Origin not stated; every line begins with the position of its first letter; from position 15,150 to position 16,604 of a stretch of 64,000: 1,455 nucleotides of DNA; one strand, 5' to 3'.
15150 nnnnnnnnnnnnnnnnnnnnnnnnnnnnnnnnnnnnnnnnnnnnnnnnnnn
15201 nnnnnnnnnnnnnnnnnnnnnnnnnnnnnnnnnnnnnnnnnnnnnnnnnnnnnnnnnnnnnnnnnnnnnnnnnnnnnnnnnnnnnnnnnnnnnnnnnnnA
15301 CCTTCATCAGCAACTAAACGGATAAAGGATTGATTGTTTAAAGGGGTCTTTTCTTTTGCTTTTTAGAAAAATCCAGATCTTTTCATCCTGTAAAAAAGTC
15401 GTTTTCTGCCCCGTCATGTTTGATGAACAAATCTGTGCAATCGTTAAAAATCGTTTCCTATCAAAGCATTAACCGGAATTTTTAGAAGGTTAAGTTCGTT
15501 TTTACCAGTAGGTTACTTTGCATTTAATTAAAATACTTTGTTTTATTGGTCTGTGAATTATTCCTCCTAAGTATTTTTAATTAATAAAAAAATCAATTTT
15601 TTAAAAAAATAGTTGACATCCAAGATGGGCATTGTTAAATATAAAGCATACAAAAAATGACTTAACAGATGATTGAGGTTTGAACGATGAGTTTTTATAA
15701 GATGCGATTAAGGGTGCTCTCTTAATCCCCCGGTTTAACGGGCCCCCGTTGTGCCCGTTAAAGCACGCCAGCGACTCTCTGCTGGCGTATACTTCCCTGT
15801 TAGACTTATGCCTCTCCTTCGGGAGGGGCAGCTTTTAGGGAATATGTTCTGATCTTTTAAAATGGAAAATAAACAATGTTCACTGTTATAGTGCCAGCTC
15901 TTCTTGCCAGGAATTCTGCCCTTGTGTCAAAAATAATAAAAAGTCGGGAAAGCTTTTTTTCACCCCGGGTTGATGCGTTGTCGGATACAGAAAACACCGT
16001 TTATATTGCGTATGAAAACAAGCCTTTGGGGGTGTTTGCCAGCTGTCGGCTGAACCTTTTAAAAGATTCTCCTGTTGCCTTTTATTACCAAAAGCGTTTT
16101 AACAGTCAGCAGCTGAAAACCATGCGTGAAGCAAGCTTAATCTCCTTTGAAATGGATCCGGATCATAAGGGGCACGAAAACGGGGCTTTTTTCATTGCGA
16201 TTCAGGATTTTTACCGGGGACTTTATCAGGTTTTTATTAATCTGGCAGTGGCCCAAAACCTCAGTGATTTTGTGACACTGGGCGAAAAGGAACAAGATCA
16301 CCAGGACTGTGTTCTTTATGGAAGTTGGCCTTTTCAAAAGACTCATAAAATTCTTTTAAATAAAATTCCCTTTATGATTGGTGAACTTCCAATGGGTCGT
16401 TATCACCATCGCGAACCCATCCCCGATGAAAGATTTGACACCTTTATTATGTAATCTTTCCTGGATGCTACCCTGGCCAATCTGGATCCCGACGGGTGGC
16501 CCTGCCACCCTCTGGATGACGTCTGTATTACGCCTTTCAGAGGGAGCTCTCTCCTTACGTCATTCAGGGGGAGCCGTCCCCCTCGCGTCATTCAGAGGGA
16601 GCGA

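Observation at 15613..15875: Near-consensus promoter driving a ~225-nt multi-hairpin leader or sRNA with a 12-codon uORF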

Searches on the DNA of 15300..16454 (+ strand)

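Call 6: search_rna_families(source=window, start=15300, end=16000, threshold=evalue, max_evalue=10)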
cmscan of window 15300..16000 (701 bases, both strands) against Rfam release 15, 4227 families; matches with E-value up to 10: 6.
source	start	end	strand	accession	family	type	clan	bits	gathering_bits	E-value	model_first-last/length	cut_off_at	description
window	15766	15837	+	RF02651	SorY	Gene; sRNA;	-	33.8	111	5.3e-05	1-83/83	no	Singlet oxygen resistance RNA Y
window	15783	15853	+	RF01015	mir-885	Gene; miRNA;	-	20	66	0.21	1-74/74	no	mir-885 microRNA precursor family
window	15742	15836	+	RF02784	SorX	Gene; sRNA;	-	17.9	46.6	0.13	1-73/73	no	Singlet oxygen resistance RNA X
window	15770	15845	+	RF00519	suhB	Gene; sRNA;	CL00108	17.4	41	0.6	1-77/77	no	Makes More Granules Regulator RNA (mmgR)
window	15342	15359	+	RF00489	ctRNA_p42d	Gene; antisense;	-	15.9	50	2.3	1-46/46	no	ctRNA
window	15808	15845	+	RF01762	whalefall-1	Gene; sRNA;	-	13.6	37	1.8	1-56/56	no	Whalefall-1 RNA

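Call 82: search_rna_families(sources=[L083, L093, L089, L098, L100], threshold=evalue, max_evalue=1)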
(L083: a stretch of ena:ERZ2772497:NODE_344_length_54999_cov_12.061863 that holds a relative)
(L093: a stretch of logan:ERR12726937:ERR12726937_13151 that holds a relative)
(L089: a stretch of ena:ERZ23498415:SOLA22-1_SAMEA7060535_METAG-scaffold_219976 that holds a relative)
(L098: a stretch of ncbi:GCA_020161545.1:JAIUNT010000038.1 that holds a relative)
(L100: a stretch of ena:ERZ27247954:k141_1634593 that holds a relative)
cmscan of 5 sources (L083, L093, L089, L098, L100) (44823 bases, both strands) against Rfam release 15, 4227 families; matches with E-value up to 1: 1.
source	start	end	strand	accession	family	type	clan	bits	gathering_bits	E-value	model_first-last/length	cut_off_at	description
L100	2938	2979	-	RF03027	RT-6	Gene; sRNA;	-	29.5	46.7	0.015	1-75/75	no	RT-6 RNA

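Call 95: search_dna_similar(query=window:15600-15880:+, collection=plasmids, mode=distant, max_evalue=0.01)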
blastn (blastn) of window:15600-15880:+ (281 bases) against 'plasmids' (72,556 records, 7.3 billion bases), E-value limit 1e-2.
No match.

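Call 96: search_dna_similar(query=window:15600-15880:+, collection=phages, mode=distant, max_evalue=0.01)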
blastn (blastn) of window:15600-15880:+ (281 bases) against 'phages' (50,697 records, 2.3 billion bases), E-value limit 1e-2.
No match.

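Call 102: build_rna_model(alignment_id=A6, structure=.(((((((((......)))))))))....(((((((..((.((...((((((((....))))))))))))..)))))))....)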
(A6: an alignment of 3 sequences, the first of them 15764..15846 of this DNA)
Model R1 built from alignment A6 (3 sequences, 83 columns); structure: as given.
model positions 83; base pairs 28; branch points 1; effective number of sequences 0.86; information 0.684 bits per position. Calibrated on 0.2 Mb of random sequence (short: E-values are rough).
structure used (alignment columns):
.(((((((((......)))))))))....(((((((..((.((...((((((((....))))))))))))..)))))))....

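Call 103: search_with_rna_model(model_id=R1, sources=[window, L083, L089, L090, L093, L098, L100, L085, L086, L088, L092, L104], max_evalue=10, make_alignment=true, show_alignments=6)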
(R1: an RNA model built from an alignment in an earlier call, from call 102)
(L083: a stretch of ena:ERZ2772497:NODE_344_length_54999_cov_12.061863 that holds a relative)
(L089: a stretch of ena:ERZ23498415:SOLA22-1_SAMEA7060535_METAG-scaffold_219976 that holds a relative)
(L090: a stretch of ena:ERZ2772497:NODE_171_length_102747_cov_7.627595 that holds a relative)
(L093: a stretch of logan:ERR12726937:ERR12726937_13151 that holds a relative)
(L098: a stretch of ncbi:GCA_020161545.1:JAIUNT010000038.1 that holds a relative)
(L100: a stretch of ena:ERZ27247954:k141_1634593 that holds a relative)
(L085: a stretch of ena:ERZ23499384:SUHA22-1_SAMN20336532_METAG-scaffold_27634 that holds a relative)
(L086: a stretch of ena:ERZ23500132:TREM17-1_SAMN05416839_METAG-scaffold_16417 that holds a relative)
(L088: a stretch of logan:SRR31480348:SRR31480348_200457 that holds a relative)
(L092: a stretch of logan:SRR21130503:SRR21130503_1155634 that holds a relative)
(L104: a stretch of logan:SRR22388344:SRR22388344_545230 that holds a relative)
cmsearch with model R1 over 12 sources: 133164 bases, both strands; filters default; matches with E-value up to 10: 4.
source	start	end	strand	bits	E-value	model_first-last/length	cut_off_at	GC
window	15764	15846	+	114.8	4.7e-28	1-83/83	no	0.54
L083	5869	5954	+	31.8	5e-06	1-83/83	no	0.45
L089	147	235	+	16.1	0.076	1-83/83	no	0.44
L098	2217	2302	+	15.1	0.13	1-83/83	no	0.52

Alignment A7: 4 matches aligned to the model, 101 columns, each read 5' to 3' on its own strand. Consensus structure (alignment columns), stored with it:
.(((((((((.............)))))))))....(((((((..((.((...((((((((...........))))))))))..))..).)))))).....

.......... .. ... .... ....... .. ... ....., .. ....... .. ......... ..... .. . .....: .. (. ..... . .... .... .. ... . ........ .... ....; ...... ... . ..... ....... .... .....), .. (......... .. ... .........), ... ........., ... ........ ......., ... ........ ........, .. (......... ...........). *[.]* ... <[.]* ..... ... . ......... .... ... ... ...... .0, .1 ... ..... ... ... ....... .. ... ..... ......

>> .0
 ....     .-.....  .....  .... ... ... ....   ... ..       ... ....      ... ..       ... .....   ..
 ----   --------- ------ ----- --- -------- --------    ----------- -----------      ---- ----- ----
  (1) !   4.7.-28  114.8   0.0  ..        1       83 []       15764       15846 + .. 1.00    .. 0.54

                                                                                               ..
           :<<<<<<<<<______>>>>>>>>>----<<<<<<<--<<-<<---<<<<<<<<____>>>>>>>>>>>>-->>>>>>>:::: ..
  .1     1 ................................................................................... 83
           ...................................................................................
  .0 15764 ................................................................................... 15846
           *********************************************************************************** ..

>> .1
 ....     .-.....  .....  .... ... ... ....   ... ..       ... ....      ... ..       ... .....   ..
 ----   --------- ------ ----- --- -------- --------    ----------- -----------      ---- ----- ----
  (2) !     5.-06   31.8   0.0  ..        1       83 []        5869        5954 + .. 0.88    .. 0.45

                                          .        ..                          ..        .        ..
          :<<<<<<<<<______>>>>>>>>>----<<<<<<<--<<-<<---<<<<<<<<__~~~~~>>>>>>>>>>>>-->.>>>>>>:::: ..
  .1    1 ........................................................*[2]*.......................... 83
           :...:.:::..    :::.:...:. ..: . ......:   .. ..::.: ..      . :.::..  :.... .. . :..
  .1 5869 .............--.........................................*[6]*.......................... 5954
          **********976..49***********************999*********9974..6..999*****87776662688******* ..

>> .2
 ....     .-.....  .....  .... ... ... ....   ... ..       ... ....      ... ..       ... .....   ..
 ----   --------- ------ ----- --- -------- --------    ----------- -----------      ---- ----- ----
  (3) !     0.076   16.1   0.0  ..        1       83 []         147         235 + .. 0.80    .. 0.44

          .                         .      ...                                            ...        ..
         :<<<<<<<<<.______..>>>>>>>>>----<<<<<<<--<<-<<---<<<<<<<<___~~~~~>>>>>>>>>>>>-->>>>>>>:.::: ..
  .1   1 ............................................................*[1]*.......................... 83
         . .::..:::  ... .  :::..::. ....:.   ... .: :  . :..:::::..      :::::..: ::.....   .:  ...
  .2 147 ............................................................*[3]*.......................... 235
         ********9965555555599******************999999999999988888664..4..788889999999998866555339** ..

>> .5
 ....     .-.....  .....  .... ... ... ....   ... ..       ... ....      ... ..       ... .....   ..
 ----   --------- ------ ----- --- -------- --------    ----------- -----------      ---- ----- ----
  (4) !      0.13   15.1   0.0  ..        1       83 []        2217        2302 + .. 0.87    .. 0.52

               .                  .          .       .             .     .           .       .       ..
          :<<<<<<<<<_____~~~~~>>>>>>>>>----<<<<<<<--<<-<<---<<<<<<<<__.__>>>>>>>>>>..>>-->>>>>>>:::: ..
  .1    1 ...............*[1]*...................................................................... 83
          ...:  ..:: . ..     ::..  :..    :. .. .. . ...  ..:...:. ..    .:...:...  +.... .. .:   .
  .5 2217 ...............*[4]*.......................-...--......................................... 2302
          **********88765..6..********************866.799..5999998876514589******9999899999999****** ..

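Call 104: build_rna_model(alignment_id=A7)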
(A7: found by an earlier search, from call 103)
Model R2 built from alignment A7 (4 sequences, 101 columns); structure: stored with the alignment.
model positions 85; base pairs 28; branch points 1; effective number of sequences 2.69; information 0.669 bits per position. Calibrated on 0.2 Mb of random sequence (short: E-values are rough).
structure used (alignment columns):
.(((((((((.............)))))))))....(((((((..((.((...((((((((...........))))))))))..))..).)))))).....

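Call 105: search_with_rna_model(model_id=R2, sources=[window, L083, L089, L090, L093, L098, L100, L085, L086, L088, L092, L104, L003, L004, L005, L007, L010, L012, L013, L022, L016, L024], max_evalue=10, make_alignment=true, show_alignments=8)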
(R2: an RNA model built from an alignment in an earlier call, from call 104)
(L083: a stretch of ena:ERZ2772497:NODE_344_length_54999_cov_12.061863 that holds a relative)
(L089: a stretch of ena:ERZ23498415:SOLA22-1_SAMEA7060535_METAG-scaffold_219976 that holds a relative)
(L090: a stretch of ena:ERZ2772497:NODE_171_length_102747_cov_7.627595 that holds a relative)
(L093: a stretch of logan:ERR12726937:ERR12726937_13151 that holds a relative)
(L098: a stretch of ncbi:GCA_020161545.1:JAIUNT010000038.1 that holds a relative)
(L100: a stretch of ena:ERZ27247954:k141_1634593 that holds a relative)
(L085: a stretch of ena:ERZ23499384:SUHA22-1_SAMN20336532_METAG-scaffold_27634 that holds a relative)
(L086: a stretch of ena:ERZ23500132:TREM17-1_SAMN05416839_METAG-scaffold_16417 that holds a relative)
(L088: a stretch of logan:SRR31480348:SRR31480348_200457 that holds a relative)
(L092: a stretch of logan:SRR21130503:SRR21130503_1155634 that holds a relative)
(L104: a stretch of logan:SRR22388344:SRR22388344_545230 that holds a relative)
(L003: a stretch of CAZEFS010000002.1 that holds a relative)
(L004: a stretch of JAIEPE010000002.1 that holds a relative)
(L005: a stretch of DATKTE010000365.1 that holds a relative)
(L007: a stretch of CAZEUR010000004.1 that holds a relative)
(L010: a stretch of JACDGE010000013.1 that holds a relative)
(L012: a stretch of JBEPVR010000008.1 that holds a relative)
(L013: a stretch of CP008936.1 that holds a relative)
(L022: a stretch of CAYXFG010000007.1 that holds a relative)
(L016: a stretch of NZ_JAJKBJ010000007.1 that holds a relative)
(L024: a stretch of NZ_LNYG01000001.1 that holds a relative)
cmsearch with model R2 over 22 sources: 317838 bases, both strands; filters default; matches with E-value up to 10: 8.
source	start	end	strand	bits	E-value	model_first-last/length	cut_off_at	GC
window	15764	15846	+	93.6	7.2e-20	1-85/85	no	0.54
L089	147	235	+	75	2.3e-15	1-85/85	no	0.44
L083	5869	5954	+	74.7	2.7e-15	1-85/85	no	0.45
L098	2217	2302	+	62.1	3e-12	1-85/85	no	0.52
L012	9867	9953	+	15.4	0.61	1-85/85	no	0.31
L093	2532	2610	-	13.7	1.6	1-85/85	no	0.47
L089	179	234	-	11.9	4.3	28-81/85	no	0.39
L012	11691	11764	-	11.9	4.4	1-85/85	no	0.49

Alignment A8: 8 matches aligned to the model, 121 columns, each read 5' to 3' on its own strand. Consensus structure (alignment columns), stored with it:
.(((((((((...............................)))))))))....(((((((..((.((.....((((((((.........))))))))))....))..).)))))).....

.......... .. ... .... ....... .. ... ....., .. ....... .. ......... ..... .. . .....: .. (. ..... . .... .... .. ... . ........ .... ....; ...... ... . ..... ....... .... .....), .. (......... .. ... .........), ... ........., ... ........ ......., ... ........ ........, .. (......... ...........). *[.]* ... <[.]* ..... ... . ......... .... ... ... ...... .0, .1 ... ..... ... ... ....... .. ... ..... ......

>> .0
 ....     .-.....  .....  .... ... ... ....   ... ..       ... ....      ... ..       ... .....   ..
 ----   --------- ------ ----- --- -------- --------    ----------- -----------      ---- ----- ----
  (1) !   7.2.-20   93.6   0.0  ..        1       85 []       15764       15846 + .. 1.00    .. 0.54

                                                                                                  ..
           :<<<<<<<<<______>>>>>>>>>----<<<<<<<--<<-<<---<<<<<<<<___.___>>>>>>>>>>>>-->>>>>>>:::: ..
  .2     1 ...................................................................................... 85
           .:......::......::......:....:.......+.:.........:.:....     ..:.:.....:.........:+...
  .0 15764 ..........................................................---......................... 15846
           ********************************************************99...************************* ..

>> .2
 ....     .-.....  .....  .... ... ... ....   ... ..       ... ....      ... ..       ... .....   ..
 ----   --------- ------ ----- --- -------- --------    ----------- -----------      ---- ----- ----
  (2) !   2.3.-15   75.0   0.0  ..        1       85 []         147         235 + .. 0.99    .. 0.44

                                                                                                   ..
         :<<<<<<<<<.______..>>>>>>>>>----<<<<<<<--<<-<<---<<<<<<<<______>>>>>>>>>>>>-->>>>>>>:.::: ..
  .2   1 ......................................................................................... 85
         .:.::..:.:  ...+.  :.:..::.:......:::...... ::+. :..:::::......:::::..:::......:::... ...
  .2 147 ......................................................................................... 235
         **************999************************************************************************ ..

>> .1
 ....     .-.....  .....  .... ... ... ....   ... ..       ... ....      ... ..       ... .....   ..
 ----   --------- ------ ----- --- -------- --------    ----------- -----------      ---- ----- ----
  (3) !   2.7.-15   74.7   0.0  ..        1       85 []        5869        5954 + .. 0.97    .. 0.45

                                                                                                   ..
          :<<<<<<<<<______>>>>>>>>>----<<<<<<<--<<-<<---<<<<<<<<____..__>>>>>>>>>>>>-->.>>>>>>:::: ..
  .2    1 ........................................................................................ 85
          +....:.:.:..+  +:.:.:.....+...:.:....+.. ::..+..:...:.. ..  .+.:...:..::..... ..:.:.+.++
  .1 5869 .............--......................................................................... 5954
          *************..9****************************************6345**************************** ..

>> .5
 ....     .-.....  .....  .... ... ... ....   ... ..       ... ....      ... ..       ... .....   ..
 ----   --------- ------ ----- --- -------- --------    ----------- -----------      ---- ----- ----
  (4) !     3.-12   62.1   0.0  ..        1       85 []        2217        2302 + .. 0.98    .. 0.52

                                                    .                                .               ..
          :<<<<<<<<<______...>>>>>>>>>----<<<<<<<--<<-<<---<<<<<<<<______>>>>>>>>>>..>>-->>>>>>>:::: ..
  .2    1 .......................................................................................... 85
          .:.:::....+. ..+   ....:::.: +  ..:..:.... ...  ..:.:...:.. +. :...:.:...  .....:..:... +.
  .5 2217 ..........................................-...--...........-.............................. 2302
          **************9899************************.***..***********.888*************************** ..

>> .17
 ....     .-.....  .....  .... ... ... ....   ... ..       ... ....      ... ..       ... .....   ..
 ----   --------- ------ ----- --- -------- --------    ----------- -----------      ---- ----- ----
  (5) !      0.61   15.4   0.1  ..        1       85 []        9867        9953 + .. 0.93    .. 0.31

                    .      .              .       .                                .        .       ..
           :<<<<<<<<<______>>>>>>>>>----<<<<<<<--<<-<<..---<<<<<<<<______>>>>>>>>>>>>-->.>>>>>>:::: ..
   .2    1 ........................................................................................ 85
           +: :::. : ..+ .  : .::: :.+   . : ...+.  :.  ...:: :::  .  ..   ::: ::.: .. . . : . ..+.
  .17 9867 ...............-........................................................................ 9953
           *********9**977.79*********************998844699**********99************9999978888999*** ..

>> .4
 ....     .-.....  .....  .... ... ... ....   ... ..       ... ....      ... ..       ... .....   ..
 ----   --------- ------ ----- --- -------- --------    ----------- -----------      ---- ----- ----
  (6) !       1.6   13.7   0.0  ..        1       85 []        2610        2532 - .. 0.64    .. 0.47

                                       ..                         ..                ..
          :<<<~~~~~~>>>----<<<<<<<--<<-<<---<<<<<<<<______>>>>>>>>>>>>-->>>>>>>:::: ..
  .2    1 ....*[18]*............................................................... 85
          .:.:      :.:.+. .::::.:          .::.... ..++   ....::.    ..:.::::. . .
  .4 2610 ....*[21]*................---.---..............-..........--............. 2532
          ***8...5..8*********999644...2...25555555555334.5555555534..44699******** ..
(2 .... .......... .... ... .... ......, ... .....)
